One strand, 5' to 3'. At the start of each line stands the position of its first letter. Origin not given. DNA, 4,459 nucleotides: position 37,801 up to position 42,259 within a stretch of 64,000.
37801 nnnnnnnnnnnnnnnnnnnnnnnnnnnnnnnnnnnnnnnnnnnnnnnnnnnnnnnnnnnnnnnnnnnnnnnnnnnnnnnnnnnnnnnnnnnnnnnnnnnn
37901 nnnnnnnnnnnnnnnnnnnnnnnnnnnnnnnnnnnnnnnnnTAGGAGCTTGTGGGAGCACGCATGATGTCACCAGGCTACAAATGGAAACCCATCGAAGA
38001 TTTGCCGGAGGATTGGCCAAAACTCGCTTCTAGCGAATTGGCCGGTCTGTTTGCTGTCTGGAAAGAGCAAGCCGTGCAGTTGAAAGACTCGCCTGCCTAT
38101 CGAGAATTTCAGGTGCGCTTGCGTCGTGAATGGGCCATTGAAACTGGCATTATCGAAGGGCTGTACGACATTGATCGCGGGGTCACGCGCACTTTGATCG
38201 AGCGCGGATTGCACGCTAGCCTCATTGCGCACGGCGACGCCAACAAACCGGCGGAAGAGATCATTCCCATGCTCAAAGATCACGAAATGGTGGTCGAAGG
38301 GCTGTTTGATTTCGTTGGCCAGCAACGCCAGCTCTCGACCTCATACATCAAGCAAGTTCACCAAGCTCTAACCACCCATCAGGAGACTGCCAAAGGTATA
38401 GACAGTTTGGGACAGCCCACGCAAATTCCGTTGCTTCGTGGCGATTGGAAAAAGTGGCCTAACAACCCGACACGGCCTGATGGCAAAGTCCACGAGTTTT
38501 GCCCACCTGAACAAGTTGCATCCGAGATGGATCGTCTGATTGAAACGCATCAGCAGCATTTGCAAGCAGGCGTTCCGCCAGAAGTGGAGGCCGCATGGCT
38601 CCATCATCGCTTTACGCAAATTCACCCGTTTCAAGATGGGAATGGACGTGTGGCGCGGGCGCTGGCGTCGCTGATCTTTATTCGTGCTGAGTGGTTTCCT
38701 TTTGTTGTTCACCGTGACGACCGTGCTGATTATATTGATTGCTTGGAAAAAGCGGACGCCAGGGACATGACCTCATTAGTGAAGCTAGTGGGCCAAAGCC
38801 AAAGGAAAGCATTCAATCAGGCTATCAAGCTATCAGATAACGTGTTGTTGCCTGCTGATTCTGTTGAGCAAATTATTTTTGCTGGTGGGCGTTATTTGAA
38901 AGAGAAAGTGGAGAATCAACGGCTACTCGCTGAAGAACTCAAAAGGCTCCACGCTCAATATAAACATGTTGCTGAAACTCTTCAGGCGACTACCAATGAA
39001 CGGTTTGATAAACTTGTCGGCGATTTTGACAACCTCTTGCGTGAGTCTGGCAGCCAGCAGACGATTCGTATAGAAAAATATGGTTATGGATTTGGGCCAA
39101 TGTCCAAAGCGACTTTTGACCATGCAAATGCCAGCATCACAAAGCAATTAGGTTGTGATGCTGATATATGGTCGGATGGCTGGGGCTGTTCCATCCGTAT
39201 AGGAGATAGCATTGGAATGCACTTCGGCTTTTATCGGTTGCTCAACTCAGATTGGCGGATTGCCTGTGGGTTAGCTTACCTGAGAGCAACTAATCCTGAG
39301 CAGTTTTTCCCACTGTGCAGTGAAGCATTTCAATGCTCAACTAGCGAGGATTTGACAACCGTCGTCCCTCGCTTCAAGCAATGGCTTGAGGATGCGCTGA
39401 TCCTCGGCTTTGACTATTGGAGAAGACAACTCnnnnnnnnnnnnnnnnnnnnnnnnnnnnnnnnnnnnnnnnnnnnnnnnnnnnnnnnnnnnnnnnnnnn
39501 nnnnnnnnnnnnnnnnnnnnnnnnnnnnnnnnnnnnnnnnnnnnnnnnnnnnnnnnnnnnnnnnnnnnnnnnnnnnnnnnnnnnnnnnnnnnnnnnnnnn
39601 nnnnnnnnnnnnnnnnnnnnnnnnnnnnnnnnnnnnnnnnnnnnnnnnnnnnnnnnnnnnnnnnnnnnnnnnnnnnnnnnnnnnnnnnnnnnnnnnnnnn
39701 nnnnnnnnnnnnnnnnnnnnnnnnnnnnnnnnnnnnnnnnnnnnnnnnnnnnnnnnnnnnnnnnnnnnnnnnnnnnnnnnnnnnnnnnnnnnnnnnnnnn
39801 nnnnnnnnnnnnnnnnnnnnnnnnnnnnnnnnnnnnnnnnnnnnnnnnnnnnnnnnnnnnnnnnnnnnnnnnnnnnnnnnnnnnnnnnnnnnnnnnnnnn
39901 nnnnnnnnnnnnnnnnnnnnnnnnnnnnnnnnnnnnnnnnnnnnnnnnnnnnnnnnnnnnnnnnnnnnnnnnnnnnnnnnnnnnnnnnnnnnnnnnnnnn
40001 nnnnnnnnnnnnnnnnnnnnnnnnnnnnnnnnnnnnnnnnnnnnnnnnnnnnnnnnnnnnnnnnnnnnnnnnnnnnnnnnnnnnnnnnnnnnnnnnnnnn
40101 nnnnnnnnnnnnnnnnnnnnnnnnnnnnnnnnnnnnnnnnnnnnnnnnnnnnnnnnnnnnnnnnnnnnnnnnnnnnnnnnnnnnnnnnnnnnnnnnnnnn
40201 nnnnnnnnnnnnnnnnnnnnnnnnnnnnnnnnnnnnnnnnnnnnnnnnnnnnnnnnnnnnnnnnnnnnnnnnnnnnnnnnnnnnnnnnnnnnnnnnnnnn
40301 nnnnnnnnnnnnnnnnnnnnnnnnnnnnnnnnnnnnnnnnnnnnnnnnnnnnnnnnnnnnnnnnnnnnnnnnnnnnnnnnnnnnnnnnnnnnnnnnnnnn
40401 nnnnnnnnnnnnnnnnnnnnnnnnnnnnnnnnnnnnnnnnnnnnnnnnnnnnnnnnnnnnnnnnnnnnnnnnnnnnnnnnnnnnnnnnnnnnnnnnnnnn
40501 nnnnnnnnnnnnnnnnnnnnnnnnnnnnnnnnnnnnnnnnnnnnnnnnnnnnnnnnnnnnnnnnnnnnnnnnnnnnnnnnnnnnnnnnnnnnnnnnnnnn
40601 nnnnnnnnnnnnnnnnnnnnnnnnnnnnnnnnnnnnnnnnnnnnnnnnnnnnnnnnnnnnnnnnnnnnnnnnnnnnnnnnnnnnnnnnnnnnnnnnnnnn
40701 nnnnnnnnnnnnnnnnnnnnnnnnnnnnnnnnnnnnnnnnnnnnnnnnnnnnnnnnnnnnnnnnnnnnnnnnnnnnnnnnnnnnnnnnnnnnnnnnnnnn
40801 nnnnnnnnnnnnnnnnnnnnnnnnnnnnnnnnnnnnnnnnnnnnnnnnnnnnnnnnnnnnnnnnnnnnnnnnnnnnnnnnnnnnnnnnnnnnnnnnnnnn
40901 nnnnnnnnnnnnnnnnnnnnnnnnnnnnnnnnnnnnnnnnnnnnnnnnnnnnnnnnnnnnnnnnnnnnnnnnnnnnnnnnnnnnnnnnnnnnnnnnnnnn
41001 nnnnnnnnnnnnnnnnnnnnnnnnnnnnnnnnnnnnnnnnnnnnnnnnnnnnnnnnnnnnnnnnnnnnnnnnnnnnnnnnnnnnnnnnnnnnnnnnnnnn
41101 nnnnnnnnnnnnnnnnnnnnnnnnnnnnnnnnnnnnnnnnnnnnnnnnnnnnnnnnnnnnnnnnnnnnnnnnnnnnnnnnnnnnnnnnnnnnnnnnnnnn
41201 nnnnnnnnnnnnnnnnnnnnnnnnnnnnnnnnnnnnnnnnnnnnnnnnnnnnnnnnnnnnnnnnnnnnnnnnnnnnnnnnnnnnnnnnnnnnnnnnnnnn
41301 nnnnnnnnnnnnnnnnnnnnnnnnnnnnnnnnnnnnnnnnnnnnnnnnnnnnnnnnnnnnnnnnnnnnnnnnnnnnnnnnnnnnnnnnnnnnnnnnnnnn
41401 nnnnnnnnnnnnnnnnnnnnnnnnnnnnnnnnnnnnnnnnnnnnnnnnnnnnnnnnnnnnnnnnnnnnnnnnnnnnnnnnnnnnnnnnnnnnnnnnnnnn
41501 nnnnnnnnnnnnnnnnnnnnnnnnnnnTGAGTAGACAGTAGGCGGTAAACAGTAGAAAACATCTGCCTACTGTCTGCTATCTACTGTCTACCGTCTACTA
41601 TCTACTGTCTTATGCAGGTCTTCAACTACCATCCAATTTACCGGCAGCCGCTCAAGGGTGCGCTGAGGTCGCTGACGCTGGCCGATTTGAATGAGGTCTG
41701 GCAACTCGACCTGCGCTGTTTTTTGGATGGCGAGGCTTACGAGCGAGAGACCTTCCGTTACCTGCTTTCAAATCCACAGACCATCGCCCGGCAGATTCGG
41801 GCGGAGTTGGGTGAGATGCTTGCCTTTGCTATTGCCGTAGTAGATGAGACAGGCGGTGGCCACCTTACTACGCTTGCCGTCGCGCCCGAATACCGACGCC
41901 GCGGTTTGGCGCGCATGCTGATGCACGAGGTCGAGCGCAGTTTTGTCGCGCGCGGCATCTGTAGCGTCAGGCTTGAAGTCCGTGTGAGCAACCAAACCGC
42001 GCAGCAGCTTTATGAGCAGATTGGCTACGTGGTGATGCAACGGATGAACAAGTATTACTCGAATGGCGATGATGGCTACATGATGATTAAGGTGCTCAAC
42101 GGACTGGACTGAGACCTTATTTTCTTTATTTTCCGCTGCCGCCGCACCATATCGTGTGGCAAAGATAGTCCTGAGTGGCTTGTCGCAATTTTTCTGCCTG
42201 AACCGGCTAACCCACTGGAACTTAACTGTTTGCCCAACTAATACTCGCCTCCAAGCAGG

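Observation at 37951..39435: Low-GC Fic gene inserted between ruvA and ruvB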

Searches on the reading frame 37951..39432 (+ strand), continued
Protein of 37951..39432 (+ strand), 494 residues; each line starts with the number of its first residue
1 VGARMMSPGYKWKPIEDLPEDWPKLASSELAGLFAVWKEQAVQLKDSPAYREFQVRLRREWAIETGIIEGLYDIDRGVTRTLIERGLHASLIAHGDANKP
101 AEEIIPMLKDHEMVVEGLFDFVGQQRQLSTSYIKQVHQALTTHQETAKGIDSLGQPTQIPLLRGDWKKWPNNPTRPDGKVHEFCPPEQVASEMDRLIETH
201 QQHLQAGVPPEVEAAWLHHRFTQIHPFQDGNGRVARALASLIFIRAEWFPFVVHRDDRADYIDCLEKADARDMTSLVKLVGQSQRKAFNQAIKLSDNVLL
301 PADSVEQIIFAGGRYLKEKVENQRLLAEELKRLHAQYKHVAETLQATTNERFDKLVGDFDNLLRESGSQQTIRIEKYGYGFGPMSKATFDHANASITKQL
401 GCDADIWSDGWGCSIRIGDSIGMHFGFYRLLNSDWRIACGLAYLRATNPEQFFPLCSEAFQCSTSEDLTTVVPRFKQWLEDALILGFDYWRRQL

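Call 62: search_protein_families(library=padloc, proteins=[L014:1171-4968:+, L014:6495-10208:+, L018:1863-5546:+, L037:2187-4817:+, L046:2143-4872:+, L039:2609-4864:+, L016:6696-9518:+, L025:6474-9254:+, L066:6535-9000:+, L076:3078-5582:+], max_evalue=1e-10)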
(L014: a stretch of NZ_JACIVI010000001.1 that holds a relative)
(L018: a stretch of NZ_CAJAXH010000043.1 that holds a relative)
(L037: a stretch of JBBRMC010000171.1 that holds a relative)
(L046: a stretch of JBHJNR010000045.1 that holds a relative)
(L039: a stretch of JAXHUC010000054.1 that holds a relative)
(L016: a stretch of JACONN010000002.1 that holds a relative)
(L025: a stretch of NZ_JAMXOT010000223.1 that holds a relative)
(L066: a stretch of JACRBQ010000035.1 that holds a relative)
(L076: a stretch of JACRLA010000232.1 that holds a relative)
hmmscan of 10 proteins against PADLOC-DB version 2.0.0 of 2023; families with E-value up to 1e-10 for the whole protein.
L014:1171-4968:+ (1266 aa): 7 families
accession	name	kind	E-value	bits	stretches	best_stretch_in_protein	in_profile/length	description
PDLC02529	PglX|PglXI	-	0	1608.3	1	1-1265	1-1186/1189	PglX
PDLC03617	REase_MTase_IIG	-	0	1114.4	2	7-1066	7-1040/1183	Type IIG restriction enzyme-methyltransferase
PDLC02536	PglX|PglXI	-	1.1e-139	464.6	1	664-1260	5-559/560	PglX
PDLC03313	MTase_II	-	5.7e-19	66.1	1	370-654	144-416/563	Type II methyltransferase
PDLC02525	PglX|PglXI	-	8.7e-12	42.5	0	233-301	283-350/607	PglX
PDLC03630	REase_MTase_IIG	-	1.2e-11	41.2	0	193-326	357-492/1100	Type IIG restriction enzyme-methyltransferase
PDLC02521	PglX|PglXI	-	3.3e-11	39.9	0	232-303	306-376/1174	PglX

L014:6495-10208:+ (1238 aa): 2 families
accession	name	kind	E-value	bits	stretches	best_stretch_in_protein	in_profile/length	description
PDLC02488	BrxC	-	0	1587.7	1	1-1233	2-1239/1240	BrxC-PglY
PDLC02481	BrxC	-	7.2e-55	184.6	2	241-1056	219-1016/1192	BrxC-PglY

L018:1863-5546:+ (1228 aa): 2 families
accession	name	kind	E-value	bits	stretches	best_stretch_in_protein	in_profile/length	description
PDLC02488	BrxC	-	0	1564.7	1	1-1221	2-1237/1240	BrxC-PglY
PDLC02481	BrxC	-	4.2e-53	178.8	1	247-1062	222-1017/1192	BrxC-PglY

L037:2187-4817:+ (877 aa): 0 families

L046:2143-4872:+ (910 aa): 0 families

L039:2609-4864:+ (752 aa): 0 families

L016:6696-9518:+ (941 aa): 0 families

L025:6474-9254:+ (927 aa): 6 families
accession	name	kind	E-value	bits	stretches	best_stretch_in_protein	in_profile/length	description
PDLC03598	REase_MTase_IIG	-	3.2e-278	923.4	1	5-914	7-911/912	Type IIG restriction enzyme-methyltransferase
PDLC03599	REase_MTase_IIG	-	8.3e-59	197.4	1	167-449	179-468/959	Type IIG restriction enzyme-methyltransferase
PDLC03627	REase_MTase_IIG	-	7e-58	194.2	1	157-851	221-945/1136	Type IIG restriction enzyme-methyltransferase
PDLC02643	DrmMI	-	8.6e-30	101.4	1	482-888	865-1271/1347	DrmMI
PDLC02644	DrmMI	-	6.2e-13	45.6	0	743-888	674-820/988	DrmMI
PDLC04134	mad2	-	4.3e-11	40.3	1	92-405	87-330/492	mads_2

L066:6535-9000:+ (822 aa): 3 families
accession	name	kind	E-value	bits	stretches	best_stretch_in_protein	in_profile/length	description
PDLC04606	PDC-M37B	-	4.8e-41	139.2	1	490-668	123-299/390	-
PDLC03838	DolB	-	9.9e-35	118.5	1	495-665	123-280/375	-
PDLC04605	PDC-M37B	-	5.8e-33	112.7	1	496-665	259-426/518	-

L076:3078-5582:+ (835 aa): 3 families
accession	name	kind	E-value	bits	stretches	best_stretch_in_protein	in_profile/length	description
PDLC04606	PDC-M37B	-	4.9e-44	149.1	1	469-682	91-300/390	-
PDLC04605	PDC-M37B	-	3.6e-36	123.3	1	508-678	258-426/518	-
PDLC03838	DolB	-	3.6e-35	119.9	1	507-678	122-280/375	-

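Call 67: find_encoding_contigs(protein=P0086, flank=3000, max_places=1)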
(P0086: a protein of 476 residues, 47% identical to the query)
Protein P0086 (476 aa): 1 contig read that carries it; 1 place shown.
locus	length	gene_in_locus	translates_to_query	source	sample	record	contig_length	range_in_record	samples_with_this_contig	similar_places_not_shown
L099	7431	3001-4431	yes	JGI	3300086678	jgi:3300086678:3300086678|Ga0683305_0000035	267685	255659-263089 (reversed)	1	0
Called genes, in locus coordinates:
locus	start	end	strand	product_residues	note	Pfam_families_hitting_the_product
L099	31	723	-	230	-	-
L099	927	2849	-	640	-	PF09826:Beta_propel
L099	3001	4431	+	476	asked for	PF02661:Fic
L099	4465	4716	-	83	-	PF00873:ACR_tran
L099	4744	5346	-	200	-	PF00884:Sulfatase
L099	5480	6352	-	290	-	PF01758:SBF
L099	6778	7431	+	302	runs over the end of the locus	PF01545:Cation_efflux, PF16916:ZT_dimer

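Call 68: find_encoding_contigs(protein=P0059, flank=3000, max_places=1)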
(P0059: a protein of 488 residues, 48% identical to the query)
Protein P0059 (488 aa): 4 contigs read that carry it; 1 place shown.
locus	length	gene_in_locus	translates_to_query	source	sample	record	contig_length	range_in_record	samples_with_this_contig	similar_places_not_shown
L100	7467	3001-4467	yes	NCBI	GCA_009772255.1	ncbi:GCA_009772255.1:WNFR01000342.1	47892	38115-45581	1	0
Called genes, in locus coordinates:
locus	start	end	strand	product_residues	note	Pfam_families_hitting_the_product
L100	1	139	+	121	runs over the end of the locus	PF02311:AraC_binding (weak), PF07883:Cupin_2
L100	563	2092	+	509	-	PF00083:Sugar_tr, PF07690:MFS_1, PF00854:PTR2 (weak)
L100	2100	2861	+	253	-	PF00106:adh_short, PF08659:KR, PF13561:adh_short_C2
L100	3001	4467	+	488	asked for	PF02661:Fic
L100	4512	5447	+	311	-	PF01261:AP_endonuc_2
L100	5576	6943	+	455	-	PF01408:GFO_IDH_MocA, PF22725:GFO_IDH_MocA_C3 (faint)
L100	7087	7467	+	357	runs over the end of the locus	PF14100:DUF6807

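Call 69: find_encoding_contigs(protein=P0080, flank=3000, max_places=1)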
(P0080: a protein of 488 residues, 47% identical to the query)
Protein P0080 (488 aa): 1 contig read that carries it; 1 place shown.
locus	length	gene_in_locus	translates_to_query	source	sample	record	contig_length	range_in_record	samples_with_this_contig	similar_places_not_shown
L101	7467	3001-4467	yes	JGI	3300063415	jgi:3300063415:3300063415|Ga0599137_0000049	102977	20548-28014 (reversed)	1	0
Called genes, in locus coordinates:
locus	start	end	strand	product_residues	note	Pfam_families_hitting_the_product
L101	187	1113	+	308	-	-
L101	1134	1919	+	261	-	PF07690:MFS_1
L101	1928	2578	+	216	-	PF07690:MFS_1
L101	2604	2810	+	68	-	-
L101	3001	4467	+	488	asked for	PF02661:Fic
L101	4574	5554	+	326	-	PF01261:AP_endonuc_2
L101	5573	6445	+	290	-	PF01261:AP_endonuc_2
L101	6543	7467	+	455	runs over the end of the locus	PF01408:GFO_IDH_MocA, PF22725:GFO_IDH_MocA_C3 (faint)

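Call 70: find_encoding_contigs(protein=P0060, flank=3000, max_places=1)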
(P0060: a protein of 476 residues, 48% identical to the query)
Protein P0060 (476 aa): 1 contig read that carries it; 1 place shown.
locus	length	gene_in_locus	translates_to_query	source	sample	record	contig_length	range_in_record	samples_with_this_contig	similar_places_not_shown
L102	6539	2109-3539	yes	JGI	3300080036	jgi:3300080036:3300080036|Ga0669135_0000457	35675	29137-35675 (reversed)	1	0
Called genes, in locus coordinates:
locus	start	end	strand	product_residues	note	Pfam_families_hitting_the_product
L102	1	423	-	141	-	?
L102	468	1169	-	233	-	PF06971:Put_DNA-bind_N, PF02629:CoA_binding, PF01408:GFO_IDH_MocA (weak)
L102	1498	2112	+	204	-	PF01330:RuvA_N, PF00633:HHH (faint), PF14520:HHH_5, PF07499:RuvA_C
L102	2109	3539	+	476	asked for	PF02661:Fic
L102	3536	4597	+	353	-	PF05496:RuvB_N, PF00004:AAA, PF07728:AAA_5, PF17864:AAA_lid_4, PF05491:WHD_RuvB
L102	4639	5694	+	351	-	PF02547:Queuosine_synth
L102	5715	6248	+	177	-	PF00583:Acetyltransf_1, PF13673:Acetyltransf_10, PF08445:FR47, PF13508:Acetyltransf_7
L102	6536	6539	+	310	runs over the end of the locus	PF00515:TPR_1 (faint), PF07719:TPR_2 (faint), PF13181:TPR_8 (faint), PF13371:TPR_9 (faint), PF13428:TPR_14 (faint), PF13424:TPR_12, PF13432:TPR_16 (weak), PF14559:TPR_19 (weak)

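Call 71: find_encoding_contigs(protein=P0069, flank=3000, max_places=1)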
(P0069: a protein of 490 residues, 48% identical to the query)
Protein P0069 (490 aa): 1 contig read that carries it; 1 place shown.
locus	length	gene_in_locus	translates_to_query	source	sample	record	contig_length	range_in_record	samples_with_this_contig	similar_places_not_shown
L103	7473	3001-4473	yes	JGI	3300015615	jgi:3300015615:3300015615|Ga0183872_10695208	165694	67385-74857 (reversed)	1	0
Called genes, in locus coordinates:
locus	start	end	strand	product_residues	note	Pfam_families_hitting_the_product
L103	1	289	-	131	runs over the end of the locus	PF03319:EutN_CcmL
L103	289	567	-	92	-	PF00936:BMC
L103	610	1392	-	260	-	PF00596:Aldolase_II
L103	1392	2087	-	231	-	PF06971:Put_DNA-bind_N, PF01408:GFO_IDH_MocA (faint), PF02629:CoA_binding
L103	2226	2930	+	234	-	PF01330:RuvA_N, PF14520:HHH_5, PF00633:HHH (faint), PF07499:RuvA_C (weak)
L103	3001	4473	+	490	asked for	PF02661:Fic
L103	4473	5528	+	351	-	PF05496:RuvB_N, PF07728:AAA_5, PF00004:AAA, PF17864:AAA_lid_4, PF05491:WHD_RuvB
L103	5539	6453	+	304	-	PF03631:Virul_fac_BrkB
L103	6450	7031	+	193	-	PF18306:LDcluster4, PF03641:Lysine_decarbox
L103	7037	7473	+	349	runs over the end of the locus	PF02547:Queuosine_synth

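Call 72: find_encoding_contigs(protein=P0030, flank=3000, max_places=1)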
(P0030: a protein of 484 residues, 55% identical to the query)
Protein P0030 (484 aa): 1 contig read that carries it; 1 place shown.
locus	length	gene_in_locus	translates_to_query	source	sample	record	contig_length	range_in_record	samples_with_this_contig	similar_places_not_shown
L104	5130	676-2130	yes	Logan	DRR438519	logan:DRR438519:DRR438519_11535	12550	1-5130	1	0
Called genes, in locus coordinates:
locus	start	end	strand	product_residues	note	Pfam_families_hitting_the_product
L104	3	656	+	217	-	?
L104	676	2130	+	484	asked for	PF02661:Fic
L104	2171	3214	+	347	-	PF05496:RuvB_N, PF00004:AAA, PF07728:AAA_5, PF17864:AAA_lid_4, PF05491:WHD_RuvB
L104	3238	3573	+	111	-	PF07244:POTRA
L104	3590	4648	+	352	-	PF02547:Queuosine_synth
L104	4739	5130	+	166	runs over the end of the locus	PF13527:Acetyltransf_9 (faint), PF00583:Acetyltransf_1, PF13673:Acetyltransf_10, PF08445:FR47, PF13508:Acetyltransf_7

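Call 73: find_encoding_contigs(protein=P0019, flank=3000, max_places=1)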
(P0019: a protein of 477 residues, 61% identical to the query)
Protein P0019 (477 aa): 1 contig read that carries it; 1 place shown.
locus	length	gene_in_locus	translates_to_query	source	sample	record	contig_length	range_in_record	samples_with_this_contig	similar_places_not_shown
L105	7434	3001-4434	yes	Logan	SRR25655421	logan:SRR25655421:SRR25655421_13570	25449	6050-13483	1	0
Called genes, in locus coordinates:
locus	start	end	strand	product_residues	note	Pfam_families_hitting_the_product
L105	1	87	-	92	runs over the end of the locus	-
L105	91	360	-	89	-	PF03319:EutN_CcmL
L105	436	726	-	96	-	PF00936:BMC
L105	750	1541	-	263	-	PF00596:Aldolase_II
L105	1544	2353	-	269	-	PF06971:Put_DNA-bind_N, PF02629:CoA_binding, PF01408:GFO_IDH_MocA (weak)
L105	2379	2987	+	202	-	PF01330:RuvA_N, PF00633:HHH (faint), PF14520:HHH_5, PF07499:RuvA_C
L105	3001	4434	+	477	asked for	PF02661:Fic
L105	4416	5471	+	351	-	PF05496:RuvB_N, PF00004:AAA, PF07728:AAA_5 (faint), PF17864:AAA_lid_4, PF05491:WHD_RuvB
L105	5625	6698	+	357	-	PF02547:Queuosine_synth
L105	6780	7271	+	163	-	PF13527:Acetyltransf_9 (faint), PF00583:Acetyltransf_1, PF13673:Acetyltransf_10, PF13508:Acetyltransf_7, PF08445:FR47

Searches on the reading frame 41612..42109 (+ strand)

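Call 85: search_protein_families(library=pfam, proteins=[window:41612-42109:+], max_evalue=0.00001)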
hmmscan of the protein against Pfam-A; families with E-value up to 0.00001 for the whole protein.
window:41612-42109:+ (166 aa): 5 families
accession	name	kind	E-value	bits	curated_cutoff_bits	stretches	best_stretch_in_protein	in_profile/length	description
PF00583.31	Acetyltransf_1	-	8.3e-17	62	20.7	1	28-139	3-116/116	Acetyltransferase (GNAT) family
PF13673.13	Acetyltransf_10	-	3.1e-13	50.3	23.6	1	69-145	41-113/128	Acetyltransferase (GNAT) domain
PF13508.13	Acetyltransf_7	-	1.4e-12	48.2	27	1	67-140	12-83/84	Acetyltransferase (GNAT) domain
PF08445.16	FR47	-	6.8e-11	42.4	22.1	1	78-142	18-80/86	FR47-like protein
PF13527.13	Acetyltransf_9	-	8.7e-07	29.4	25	1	18-139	2-124/127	Acetyltransferase (GNAT) domain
